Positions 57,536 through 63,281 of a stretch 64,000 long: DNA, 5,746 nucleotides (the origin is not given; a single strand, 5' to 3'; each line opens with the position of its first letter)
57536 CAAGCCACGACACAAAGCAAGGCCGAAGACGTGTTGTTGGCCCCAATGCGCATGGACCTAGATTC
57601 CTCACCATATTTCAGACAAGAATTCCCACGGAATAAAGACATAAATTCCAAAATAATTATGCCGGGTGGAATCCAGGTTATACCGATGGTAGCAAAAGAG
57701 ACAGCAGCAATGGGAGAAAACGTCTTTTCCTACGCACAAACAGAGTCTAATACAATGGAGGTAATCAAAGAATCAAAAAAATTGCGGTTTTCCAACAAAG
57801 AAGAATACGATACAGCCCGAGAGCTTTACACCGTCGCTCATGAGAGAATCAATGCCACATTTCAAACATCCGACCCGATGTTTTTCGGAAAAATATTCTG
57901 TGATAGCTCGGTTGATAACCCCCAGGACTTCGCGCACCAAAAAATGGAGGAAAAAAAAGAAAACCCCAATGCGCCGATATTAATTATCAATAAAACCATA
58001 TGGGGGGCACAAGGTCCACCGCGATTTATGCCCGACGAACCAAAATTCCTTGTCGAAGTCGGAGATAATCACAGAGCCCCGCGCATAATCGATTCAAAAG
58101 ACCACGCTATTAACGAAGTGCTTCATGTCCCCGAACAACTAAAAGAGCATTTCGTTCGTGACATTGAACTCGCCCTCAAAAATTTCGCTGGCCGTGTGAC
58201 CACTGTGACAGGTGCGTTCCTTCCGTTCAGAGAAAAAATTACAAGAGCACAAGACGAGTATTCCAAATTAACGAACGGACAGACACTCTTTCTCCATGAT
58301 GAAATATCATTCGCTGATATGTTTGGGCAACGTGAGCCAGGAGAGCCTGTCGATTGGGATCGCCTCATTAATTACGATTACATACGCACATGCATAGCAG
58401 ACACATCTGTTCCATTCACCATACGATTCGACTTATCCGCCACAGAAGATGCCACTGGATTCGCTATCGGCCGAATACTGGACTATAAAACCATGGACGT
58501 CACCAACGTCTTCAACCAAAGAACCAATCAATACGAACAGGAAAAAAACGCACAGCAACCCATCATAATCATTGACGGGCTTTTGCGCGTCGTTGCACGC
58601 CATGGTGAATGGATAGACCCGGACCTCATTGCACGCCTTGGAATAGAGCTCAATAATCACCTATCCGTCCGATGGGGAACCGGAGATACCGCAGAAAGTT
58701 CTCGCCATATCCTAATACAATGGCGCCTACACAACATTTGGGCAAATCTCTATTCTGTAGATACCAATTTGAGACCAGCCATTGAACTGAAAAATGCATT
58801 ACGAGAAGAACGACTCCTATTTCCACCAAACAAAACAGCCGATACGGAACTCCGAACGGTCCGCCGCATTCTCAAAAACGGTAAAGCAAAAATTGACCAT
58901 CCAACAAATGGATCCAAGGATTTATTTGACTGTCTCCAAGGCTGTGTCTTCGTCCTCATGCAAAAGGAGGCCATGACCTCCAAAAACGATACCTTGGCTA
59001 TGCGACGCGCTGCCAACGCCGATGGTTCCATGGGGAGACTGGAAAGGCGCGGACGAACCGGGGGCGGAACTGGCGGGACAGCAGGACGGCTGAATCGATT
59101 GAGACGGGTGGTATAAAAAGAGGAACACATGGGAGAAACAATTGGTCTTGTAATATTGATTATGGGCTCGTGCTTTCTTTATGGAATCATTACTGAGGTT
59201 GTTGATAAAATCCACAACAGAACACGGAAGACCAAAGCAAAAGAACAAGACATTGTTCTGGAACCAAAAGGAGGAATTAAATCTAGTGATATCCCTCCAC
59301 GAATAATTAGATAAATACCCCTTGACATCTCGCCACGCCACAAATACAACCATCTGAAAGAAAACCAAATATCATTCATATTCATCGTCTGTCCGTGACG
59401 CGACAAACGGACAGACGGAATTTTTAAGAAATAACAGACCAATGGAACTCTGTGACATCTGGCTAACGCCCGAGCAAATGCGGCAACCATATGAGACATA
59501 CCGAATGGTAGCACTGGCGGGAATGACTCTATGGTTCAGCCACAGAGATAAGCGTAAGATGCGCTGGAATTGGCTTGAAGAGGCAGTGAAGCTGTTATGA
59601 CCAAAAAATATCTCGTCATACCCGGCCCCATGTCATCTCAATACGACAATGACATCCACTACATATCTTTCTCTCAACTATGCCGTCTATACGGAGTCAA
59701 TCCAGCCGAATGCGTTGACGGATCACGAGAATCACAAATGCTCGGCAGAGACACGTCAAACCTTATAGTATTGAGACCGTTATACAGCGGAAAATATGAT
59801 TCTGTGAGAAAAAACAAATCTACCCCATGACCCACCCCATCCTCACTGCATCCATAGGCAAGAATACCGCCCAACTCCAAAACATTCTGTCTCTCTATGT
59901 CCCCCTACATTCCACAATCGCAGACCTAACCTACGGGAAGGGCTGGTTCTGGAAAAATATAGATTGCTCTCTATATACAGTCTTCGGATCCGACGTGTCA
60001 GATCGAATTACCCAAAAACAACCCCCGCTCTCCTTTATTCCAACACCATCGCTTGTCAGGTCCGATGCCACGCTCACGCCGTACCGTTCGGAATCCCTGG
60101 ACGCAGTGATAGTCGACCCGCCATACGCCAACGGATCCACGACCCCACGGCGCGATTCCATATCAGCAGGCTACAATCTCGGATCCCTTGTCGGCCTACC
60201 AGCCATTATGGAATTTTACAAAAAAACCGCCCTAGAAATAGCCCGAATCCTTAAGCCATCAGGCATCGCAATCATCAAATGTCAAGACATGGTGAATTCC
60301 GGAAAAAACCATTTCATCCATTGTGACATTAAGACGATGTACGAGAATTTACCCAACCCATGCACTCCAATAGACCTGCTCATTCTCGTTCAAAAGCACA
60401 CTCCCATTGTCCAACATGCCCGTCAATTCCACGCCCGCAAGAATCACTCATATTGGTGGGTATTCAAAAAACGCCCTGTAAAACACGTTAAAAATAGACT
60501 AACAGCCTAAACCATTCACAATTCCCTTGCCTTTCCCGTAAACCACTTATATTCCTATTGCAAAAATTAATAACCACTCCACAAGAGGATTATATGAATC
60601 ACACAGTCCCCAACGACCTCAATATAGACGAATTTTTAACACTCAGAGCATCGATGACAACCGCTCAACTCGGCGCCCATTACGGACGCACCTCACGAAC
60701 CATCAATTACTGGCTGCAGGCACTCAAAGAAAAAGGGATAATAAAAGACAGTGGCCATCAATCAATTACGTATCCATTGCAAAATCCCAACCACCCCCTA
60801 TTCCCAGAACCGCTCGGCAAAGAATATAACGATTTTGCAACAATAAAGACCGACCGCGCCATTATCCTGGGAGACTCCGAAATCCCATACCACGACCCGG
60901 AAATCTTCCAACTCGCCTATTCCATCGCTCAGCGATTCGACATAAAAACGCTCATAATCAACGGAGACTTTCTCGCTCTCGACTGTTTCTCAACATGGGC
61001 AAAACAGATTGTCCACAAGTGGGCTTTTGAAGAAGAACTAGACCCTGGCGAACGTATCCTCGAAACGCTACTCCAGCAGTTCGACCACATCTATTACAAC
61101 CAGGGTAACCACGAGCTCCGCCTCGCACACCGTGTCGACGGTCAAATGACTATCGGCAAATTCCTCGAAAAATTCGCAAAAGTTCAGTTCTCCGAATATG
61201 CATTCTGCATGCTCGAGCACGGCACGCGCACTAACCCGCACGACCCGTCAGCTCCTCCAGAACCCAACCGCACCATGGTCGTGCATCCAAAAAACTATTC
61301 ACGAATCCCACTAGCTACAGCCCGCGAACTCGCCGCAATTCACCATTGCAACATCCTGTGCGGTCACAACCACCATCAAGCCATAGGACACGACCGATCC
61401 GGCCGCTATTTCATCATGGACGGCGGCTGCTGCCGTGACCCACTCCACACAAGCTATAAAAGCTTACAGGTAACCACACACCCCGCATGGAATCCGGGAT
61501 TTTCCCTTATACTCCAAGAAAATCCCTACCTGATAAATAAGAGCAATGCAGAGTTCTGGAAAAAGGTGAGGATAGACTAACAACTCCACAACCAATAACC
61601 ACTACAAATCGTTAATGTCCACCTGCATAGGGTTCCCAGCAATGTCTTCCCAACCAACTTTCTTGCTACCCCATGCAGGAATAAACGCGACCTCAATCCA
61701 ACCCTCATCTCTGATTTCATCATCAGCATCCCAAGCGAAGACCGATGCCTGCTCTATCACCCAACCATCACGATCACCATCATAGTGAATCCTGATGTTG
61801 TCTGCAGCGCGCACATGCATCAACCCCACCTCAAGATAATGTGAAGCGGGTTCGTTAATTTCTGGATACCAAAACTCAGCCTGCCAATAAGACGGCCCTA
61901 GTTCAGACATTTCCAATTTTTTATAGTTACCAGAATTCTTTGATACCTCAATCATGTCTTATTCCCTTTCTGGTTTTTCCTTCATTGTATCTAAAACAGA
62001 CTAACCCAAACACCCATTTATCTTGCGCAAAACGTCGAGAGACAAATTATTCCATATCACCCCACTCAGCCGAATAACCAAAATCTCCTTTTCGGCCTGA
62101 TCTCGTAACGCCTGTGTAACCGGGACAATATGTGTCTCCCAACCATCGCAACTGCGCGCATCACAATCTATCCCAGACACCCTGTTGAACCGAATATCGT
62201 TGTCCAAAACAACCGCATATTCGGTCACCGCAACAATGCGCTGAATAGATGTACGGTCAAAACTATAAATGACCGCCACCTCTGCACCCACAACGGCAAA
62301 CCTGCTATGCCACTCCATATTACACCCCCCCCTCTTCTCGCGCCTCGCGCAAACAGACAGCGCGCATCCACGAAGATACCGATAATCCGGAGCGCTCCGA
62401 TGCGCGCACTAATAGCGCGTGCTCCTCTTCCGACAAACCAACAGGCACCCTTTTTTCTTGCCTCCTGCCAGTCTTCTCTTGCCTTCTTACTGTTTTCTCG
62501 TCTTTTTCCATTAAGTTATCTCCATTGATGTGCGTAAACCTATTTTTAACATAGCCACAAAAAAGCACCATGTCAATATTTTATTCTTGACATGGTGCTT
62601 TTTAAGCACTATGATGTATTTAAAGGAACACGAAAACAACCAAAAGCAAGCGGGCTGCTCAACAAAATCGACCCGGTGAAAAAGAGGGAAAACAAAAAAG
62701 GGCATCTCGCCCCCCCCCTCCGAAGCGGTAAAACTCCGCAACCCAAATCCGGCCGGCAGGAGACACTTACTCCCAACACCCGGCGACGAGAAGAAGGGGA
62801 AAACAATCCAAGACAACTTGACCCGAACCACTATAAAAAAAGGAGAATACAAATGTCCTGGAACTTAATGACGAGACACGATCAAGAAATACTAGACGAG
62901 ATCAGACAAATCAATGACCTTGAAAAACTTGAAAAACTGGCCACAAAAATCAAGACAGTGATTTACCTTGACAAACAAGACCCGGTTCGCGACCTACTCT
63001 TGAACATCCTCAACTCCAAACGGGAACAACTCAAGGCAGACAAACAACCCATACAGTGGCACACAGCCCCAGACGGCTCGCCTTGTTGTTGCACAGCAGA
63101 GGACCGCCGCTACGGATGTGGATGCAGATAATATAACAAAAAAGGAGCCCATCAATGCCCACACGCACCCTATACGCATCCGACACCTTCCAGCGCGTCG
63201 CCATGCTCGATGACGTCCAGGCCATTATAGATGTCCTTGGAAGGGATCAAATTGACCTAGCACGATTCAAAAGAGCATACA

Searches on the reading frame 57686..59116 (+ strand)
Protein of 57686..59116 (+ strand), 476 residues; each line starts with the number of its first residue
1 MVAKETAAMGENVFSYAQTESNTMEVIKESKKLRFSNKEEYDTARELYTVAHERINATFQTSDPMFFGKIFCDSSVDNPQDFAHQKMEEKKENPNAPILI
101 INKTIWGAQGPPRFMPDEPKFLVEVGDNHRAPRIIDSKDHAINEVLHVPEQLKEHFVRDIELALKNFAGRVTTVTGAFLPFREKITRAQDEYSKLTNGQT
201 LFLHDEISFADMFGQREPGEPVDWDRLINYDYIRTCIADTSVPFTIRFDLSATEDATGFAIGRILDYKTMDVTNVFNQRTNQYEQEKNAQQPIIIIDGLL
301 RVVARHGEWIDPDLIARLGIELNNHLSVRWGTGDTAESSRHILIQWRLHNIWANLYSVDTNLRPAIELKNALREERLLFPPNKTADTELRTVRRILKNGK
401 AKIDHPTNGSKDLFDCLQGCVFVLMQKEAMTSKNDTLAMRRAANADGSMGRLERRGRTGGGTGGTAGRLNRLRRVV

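Call 60: search_protein_families(library=pfam, proteins=[window:57686-59116:+], max_evalue=1)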
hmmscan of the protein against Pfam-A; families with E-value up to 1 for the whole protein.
window:57686-59116:+ (476 aa): 1 family
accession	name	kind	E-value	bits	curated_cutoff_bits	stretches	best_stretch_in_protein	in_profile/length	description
PF23294.1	BRCT_TopB1_SLF1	-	0.089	13.3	27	1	385-431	15-61/90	TopBP1/SLF1, BRCT domain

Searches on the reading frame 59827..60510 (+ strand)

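Call 14: search_protein_families(library=pfam, proteins=[window:59827-60510:+], max_evalue=0.01)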
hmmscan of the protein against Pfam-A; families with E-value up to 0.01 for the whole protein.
window:59827-60510:+ (227 aa): 2 families
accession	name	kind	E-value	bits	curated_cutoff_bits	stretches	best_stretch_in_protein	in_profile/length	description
PF01555.25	N6_N4_Mtase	-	8.5e-06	26.3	26.7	1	92-219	2-110/221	DNA methylase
PF08241.18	Methyltransf_11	-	0.00013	22.9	21.2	0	33-95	2-65/95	Methyltransferase domain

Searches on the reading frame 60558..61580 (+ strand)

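Call 14: search_protein_families(library=pfam, proteins=[window:60558-61580:+], max_evalue=0.01)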
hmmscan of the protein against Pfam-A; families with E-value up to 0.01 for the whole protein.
window:60558-61580:+ (340 aa): 1 family
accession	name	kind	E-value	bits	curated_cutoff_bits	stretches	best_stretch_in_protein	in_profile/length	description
PF13545.12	HTH_Crp_2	-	0.0042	17.4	27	0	29-71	19-60/70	Crp-like helix-turn-helix domain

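Call 60: search_protein_families(library=pfam, proteins=[window:60594-61580:+], max_evalue=1)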
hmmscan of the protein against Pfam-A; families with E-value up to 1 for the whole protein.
window:60594-61580:+ (328 aa): 4 families
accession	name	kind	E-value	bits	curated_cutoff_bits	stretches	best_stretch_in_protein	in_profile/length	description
PF13545.12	HTH_Crp_2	-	0.0044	17.4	27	1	17-59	19-60/70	Crp-like helix-turn-helix domain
PF13384.12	HTH_23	-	0.016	15.5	24.6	1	15-49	11-46/50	Homeodomain-like domain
PF13412.12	HTH_24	-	0.043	13.8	21.9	1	13-51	10-48/48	Winged helix-turn-helix DNA-binding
PF13518.12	HTH_28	-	0.33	11.5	25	1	21-49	13-41/52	Helix-turn-helix domain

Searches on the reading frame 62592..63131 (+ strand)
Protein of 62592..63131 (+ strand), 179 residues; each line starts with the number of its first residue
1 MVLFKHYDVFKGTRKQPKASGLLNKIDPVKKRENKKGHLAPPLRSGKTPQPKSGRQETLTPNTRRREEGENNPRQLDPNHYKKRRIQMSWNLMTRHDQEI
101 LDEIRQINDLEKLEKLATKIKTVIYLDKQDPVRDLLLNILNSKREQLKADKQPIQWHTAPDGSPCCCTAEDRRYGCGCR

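Call 14: search_protein_families(library=pfam, proteins=[window:62592-63131:+], max_evalue=0.01)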
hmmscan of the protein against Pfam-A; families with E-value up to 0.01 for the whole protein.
window:62592-63131:+ (179 aa): 0 families

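Call 20: find_encoding_contigs(protein=window:62592-63131:+, flank=10000, max_places=4)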
Protein window:62592-63131:+ (179 aa): 4 contigs read that carry it; 1 place shown.
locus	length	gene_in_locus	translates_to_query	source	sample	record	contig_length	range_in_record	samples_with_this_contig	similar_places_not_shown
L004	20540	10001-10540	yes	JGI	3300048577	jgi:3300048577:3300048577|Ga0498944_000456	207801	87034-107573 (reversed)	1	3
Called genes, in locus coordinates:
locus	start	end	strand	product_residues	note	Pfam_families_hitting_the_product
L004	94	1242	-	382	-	-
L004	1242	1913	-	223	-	PF14550:Peptidase_S78_2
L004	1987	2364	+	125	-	-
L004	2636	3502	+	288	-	-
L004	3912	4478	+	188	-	-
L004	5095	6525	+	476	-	-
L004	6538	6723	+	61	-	-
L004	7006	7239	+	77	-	-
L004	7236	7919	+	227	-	PF01555:N6_N4_Mtase (weak)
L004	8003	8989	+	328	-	-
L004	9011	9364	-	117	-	-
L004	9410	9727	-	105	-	-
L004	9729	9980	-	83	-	PF21983:NikA-like (weak)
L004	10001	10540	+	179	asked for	-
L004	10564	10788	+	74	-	-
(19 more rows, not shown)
